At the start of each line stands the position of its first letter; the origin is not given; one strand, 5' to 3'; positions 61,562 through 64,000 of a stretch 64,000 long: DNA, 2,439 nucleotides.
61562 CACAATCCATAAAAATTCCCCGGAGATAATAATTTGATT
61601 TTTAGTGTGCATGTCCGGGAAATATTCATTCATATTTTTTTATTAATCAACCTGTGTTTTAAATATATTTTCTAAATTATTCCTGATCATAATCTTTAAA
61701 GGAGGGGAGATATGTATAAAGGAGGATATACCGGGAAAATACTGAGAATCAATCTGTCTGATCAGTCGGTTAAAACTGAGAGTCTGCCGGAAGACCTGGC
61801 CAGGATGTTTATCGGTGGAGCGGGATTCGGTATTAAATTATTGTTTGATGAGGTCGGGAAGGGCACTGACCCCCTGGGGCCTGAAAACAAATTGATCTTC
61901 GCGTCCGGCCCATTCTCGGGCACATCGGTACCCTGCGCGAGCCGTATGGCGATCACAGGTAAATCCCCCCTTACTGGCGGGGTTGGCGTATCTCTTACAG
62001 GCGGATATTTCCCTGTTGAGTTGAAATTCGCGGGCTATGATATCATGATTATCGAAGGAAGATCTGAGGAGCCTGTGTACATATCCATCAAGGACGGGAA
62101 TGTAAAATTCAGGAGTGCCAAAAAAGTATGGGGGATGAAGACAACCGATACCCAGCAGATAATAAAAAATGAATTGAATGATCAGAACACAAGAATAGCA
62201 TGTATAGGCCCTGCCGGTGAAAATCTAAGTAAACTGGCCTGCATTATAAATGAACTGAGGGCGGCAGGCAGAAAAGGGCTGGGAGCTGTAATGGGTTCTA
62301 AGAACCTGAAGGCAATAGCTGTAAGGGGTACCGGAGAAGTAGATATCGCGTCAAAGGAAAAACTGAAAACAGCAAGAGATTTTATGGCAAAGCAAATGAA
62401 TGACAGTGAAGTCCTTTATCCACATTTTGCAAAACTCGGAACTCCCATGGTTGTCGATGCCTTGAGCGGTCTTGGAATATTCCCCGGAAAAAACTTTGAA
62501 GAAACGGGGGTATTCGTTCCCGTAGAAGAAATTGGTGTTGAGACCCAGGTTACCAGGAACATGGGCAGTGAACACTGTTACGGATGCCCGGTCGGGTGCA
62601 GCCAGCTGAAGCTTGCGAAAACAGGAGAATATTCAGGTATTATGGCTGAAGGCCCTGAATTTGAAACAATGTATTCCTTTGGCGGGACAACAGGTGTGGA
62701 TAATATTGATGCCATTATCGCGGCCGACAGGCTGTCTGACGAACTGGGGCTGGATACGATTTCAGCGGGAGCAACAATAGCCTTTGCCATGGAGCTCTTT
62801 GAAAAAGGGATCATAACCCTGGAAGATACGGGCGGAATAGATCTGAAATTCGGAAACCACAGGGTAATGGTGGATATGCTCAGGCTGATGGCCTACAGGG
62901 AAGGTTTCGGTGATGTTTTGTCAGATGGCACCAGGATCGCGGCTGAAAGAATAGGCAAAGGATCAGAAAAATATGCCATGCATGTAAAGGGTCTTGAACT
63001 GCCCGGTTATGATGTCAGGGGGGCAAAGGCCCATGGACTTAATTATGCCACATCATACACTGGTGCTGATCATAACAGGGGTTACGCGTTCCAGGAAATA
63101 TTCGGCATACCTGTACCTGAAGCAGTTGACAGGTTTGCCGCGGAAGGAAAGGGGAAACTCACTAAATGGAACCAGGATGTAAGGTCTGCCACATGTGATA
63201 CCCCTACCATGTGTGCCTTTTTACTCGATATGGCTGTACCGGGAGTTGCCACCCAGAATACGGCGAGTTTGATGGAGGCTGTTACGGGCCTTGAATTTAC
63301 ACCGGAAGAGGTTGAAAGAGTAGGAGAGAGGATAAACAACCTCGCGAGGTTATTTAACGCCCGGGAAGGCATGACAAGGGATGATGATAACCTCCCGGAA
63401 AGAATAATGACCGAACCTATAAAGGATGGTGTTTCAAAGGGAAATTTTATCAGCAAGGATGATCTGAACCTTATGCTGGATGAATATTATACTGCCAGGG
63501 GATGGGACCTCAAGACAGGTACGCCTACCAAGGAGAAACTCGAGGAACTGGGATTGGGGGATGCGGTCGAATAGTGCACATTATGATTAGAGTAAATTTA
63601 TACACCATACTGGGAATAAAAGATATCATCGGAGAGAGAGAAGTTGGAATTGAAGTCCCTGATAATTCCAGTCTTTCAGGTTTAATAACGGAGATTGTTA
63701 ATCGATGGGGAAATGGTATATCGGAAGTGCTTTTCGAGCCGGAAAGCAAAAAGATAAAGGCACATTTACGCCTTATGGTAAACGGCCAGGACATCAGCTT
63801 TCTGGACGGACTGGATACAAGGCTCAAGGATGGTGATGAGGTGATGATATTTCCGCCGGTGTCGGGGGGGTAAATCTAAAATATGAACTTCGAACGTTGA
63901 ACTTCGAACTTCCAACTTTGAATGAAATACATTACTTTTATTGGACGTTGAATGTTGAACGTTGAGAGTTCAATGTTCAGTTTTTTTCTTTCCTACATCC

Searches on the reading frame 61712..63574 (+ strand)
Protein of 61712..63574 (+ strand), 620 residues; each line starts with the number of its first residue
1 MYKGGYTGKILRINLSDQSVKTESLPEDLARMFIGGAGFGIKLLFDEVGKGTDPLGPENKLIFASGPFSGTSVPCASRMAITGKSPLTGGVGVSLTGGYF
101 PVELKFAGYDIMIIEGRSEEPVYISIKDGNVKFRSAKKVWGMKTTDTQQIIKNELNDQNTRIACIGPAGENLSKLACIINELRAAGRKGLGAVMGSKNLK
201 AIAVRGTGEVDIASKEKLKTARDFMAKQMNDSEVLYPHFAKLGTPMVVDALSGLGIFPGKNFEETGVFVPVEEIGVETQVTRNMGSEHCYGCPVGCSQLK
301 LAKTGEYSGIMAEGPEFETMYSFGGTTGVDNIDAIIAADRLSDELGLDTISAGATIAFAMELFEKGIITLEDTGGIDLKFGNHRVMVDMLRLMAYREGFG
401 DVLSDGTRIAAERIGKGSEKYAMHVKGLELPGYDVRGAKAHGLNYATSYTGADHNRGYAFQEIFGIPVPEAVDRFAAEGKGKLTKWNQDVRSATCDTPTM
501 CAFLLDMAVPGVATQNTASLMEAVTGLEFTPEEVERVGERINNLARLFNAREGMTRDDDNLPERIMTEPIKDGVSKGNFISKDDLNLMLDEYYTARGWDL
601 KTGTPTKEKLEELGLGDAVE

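Call 3: search_protein_families(library=pfam, proteins=[window:61712-63574:+], max_evalue=1)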
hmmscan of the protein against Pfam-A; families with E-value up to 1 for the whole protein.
window:61712-63574:+ (620 aa): 2 families
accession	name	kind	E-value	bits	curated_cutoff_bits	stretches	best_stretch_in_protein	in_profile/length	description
PF01314.23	AFOR_C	-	2.9e-130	435.3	27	1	225-615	6-385/385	Aldehyde ferredoxin oxidoreductase, domains 2 & 3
PF02730.20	AFOR_N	-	1.2e-81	273.7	29.8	1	8-207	1-199/199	Aldehyde ferredoxin oxidoreductase, N-terminal domain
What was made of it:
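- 61712..63873 (+): Tungsten-type aldehyde:ferredoxin oxidoreductase AOR1 (61712-63574) and MoaD/ThiS-like protein (63592-63873). AFOR_N and AFOR_C (call 3).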

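Call 4: search_protein_families(library=ncbifam, proteins=[window:61712-63574:+], max_evalue=1)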
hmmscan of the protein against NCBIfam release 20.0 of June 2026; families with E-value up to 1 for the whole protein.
window:61712-63574:+ (620 aa): 2 families
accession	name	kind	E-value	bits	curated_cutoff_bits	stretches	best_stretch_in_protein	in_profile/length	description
NF007354.0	PRK09849.1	equivalog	8.1e-86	289.1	868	2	3-229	5-230/703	aldehyde ferredoxin oxidoreductase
NF040818.1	GAPOR_Arch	equivalog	1e-16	60.4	1300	2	9-183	4-193/654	glyceraldehyde-3-phosphate:ferredoxin oxidoreductase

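Call 54: search_solved_structures(query=window:61712-63574:+, max_evalue=1e-10)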
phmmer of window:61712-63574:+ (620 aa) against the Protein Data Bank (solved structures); distinct sequences matched with E-value up to 1e-10: 9.
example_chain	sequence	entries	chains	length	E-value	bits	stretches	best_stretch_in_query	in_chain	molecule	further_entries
1aor_A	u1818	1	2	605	1.1e-140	473.5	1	5-617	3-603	ALDEHYDE FERREDOXIN OXIDOREDUCTASE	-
9g7j_A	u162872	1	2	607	8.7e-136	457.3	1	5-617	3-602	Aldehyde ferredoxin oxidoreductase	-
9mqx_D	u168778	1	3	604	8.1e-131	440.9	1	5-617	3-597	Aldehyde:ferredoxin oxidoreductase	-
8c0z_A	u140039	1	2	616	4.4e-111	375.8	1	5-615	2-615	Aldehyde:ferredoxin oxidoreductase,tungsten-containing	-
1b25_A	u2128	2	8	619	1.7e-105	357.3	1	5-616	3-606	PROTEIN (FORMALDEHYDE FERREDOXIN OXIDOREDUCTASE) | FORMALDEHYDE FERREDOXIN OXIDOREDUCTASE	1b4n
9q1t_A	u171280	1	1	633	1.3e-86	295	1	4-615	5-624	Tungsten-dependent aldehyde oxidoreductase WOR83 from Haloferax volcanii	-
6x6u_A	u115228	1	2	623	8.1e-78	265.9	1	5-618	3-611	Formaldehyde:ferredoxin oxidoreductase wor5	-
6x1o_A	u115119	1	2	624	8.2e-78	265.9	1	5-618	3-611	Formaldehyde:ferredoxin oxidoreductase wor5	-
4z3w_A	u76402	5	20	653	1.5e-65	225.3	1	6-424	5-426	Benzoyl-CoA reductase, putative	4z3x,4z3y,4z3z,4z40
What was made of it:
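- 61712..63873 (+): Closest solved relative is P. furiosus AOR 1aor, E 1e-140 (call 54).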

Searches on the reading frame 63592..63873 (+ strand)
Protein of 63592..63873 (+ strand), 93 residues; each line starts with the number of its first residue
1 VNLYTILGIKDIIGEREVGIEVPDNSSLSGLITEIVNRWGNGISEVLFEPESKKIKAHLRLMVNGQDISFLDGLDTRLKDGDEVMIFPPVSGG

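Call 35: search_protein_families(library=pfam, proteins=[window:63592-63873:+], max_evalue=0.00001)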
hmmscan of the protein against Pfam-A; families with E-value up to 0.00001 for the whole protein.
window:63592-63873:+ (93 aa): 1 family
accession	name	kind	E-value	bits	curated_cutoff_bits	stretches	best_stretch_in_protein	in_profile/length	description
PF02597.26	ThiS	-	2.4e-12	47.6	22.5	1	14-93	12-76/76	ThiS family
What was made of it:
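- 61712..63873 (+): ThiS, PF02597 (call 35).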
